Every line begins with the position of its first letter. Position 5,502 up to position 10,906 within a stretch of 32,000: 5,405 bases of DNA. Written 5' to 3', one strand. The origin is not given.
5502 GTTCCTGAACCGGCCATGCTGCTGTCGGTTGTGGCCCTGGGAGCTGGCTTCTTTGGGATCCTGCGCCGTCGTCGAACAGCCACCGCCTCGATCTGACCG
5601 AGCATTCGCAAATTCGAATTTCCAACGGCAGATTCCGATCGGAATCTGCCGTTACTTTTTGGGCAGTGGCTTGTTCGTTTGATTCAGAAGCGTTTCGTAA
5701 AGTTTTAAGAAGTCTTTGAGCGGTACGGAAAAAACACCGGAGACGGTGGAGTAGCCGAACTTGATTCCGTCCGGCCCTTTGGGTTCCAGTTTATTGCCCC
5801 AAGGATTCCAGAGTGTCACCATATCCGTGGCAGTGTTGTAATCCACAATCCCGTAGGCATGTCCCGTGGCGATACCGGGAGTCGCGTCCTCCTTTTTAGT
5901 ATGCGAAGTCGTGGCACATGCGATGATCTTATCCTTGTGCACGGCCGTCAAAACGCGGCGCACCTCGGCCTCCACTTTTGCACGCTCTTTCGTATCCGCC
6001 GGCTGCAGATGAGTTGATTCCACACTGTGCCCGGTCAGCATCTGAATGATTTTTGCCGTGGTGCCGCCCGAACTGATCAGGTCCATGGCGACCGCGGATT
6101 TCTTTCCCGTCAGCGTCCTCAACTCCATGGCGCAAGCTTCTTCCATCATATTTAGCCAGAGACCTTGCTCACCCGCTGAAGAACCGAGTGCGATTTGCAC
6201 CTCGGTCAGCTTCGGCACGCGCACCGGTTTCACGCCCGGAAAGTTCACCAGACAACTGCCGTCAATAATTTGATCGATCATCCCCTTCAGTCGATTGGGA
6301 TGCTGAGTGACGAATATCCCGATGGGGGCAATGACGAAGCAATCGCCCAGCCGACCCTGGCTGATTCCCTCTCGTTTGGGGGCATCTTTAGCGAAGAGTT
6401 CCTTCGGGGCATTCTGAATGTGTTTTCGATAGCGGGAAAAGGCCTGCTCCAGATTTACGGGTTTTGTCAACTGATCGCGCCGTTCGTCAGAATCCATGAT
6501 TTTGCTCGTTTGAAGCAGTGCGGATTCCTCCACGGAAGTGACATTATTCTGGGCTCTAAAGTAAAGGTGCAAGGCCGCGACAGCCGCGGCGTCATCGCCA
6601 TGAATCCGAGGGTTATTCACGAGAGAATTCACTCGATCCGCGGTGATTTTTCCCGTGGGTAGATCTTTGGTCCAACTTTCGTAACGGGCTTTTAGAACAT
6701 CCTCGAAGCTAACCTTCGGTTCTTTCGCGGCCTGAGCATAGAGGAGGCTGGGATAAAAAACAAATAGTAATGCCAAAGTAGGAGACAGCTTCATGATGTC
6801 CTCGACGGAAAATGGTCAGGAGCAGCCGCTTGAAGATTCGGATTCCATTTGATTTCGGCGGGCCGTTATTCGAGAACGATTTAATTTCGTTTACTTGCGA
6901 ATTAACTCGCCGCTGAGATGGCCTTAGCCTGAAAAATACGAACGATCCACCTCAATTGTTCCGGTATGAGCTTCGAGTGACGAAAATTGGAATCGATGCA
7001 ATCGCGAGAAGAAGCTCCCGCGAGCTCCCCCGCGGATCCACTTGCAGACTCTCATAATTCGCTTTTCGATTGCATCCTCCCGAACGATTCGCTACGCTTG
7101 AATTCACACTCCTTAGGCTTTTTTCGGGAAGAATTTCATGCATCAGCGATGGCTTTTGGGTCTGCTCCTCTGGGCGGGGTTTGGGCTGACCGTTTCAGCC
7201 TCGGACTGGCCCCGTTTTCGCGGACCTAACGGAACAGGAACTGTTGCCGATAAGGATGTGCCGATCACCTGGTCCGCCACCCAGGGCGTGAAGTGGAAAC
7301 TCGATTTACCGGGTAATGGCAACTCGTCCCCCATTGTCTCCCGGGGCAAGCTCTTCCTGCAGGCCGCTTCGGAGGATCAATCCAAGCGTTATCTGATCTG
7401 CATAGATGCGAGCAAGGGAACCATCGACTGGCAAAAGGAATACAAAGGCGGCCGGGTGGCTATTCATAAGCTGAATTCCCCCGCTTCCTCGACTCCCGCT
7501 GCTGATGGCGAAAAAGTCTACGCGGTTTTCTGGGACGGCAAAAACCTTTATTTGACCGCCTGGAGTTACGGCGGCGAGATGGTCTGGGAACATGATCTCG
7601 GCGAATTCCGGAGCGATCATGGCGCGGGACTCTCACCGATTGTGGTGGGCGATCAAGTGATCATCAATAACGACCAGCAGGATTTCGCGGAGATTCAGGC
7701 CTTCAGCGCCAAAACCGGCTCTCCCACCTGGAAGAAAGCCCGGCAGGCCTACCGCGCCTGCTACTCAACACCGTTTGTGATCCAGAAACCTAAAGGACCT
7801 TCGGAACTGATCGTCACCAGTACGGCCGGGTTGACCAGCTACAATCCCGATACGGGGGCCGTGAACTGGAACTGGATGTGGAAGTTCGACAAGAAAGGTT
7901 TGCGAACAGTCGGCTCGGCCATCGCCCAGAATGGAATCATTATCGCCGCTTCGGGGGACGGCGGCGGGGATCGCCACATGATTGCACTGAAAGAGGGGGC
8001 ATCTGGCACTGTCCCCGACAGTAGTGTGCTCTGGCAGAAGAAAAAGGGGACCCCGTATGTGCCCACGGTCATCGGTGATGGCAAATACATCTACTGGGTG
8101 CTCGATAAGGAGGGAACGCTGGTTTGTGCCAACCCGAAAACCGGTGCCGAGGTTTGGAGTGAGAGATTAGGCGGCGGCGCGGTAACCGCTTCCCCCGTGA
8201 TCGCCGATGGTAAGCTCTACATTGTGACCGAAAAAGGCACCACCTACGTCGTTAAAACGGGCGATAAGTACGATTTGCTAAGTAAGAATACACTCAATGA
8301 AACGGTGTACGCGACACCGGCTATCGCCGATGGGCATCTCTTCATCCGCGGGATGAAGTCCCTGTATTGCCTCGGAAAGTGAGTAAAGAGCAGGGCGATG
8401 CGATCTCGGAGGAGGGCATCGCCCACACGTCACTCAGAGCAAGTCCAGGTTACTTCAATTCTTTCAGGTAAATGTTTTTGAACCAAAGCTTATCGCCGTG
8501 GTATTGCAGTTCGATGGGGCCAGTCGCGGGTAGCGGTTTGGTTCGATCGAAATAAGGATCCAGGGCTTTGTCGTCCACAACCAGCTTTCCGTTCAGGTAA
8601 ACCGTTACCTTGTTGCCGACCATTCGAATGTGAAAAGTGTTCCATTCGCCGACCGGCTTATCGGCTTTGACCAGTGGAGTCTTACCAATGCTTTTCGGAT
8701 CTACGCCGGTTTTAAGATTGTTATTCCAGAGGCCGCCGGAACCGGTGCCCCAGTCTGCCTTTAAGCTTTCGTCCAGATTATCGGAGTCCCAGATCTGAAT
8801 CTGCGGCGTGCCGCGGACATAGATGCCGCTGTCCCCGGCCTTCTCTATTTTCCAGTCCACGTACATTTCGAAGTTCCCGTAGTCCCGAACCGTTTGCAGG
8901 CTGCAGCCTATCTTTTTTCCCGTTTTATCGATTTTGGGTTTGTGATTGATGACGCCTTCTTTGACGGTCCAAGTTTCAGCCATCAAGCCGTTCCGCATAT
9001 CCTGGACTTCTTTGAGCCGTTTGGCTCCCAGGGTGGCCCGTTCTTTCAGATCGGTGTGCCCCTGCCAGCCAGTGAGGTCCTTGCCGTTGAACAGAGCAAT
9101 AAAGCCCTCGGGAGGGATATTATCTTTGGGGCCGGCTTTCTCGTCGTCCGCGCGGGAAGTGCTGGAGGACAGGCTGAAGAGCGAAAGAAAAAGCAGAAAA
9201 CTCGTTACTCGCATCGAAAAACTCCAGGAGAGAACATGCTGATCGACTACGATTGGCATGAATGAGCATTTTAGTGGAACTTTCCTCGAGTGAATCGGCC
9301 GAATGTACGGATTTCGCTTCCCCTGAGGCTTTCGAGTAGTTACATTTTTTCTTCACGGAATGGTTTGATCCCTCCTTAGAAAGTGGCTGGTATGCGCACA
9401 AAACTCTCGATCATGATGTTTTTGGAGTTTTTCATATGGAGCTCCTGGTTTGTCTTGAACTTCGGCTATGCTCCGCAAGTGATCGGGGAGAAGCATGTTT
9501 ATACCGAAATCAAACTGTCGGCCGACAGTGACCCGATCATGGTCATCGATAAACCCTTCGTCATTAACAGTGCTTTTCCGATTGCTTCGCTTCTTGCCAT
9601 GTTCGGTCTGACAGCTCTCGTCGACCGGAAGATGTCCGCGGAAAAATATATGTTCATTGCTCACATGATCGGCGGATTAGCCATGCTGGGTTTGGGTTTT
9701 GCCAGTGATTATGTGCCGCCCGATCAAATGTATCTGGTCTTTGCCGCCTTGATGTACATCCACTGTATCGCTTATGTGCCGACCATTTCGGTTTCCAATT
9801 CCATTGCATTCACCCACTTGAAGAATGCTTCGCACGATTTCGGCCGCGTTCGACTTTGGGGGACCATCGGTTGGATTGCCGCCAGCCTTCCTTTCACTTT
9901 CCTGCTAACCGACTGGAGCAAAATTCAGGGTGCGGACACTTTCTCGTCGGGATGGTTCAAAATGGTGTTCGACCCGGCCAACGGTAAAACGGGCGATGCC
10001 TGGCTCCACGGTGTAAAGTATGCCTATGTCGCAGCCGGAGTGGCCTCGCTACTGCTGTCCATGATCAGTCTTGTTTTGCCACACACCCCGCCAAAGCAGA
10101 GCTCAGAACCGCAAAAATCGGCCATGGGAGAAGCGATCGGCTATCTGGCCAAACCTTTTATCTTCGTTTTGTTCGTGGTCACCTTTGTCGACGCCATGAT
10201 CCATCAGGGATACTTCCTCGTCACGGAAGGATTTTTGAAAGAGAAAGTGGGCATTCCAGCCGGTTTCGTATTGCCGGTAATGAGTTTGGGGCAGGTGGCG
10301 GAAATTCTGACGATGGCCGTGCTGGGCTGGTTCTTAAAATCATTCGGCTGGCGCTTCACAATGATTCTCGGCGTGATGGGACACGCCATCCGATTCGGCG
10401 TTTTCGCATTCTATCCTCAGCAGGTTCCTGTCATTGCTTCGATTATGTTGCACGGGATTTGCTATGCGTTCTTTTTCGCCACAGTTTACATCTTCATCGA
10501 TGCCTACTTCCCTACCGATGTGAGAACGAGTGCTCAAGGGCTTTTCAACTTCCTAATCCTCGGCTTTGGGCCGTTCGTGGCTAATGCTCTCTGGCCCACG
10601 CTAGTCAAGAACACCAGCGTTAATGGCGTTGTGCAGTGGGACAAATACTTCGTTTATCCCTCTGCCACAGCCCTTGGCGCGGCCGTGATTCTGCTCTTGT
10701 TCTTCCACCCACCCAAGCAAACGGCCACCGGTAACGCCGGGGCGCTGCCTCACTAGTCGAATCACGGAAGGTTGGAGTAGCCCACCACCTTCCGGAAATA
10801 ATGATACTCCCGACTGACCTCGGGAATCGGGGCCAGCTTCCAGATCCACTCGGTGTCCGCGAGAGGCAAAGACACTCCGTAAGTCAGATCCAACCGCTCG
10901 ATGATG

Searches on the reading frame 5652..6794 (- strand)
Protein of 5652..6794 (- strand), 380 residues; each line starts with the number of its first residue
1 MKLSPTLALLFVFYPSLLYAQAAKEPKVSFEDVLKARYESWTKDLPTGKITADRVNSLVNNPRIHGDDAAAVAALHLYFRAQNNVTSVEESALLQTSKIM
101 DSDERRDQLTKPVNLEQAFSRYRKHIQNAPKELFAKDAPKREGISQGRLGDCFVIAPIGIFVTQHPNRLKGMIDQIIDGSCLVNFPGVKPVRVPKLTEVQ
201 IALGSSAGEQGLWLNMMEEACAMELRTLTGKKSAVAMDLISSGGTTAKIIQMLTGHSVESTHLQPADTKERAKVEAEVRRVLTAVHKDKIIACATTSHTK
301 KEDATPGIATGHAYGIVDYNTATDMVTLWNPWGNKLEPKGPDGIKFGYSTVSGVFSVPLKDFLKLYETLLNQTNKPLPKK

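Call 6: search_protein_families(library=pfam, proteins=[window:5652-6794:-], max_evalue=0.001)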
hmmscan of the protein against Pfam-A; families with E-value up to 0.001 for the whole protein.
window:5652-6794:- (380 aa): 1 family
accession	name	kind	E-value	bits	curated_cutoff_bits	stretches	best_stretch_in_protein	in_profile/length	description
PF00648.27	Peptidase_C2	-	7.2e-16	58.5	23.8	1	124-335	32-245/297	Calpain family cysteine protease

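Call 9: search_protein_families(library=ncbifam, proteins=[window:5652-6794:-], max_evalue=0.01)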
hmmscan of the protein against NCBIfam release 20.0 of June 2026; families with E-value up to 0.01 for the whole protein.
window:5652-6794:- (380 aa): 0 families

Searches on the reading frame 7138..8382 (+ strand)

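Call 6: search_protein_families(library=pfam, proteins=[window:7138-8382:+], max_evalue=0.001)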
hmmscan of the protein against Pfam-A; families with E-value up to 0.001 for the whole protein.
window:7138-8382:+ (414 aa): 2 families
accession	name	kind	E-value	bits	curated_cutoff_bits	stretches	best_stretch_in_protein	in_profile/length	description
PF13360.13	PQQ_2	-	1.8e-26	93.7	27.6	4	296-372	14-88/233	Outer membrane protein assembly factor BamB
PF13570.13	Beta-prop_ACSF4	-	1.6e-13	51.2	133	2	320-404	107-191/329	Beta-alanine-activating enzyme, beta-propeller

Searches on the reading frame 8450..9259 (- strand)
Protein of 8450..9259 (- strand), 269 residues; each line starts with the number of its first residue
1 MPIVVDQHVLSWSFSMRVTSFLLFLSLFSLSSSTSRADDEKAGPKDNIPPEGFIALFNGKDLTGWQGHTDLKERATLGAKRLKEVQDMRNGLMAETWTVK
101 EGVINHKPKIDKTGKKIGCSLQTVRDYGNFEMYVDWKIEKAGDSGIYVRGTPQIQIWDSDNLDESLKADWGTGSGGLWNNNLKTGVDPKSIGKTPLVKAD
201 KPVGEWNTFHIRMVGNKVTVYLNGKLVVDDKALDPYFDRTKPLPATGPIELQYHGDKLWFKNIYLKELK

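Call 6: search_protein_families(library=pfam, proteins=[window:8450-9259:-], max_evalue=0.001)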
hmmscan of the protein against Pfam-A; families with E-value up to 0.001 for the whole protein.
window:8450-9259:- (269 aa): 1 family
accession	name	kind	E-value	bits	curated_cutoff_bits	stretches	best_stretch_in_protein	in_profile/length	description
PF06439.18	3keto-disac_hyd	-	1.6e-43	149.3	26.8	1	52-266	1-187/187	3-keto-disaccharide hydrolase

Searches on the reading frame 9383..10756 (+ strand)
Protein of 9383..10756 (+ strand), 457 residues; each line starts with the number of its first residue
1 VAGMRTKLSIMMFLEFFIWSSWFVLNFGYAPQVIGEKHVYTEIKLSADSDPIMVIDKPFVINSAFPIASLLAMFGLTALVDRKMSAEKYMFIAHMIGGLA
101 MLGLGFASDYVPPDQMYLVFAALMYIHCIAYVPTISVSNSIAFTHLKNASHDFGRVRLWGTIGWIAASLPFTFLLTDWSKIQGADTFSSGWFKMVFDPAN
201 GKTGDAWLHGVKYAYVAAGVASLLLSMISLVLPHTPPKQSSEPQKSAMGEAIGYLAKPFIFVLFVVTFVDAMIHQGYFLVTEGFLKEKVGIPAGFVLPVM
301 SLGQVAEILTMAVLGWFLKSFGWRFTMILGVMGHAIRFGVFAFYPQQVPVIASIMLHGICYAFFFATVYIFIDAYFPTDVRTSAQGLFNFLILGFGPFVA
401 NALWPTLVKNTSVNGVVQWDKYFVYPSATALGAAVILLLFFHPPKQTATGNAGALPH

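Call 6: search_protein_families(library=pfam, proteins=[window:9383-10756:+], max_evalue=0.001)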
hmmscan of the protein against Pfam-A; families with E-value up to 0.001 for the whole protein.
window:9383-10756:+ (457 aa): 3 families
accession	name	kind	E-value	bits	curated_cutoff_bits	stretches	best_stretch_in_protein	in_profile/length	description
PF03825.22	Nuc_H_symport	-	7e-90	302.3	25.9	2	215-445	163-399/400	Nucleoside H+ symporter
PF12832.13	MFS_1_like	-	2.9e-26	92.8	25.2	1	61-399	39-353/373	MFS_1 like family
PF07690.21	MFS_1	-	6.6e-16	58.6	33.4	2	210-399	149-345/347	Major Facilitator Superfamily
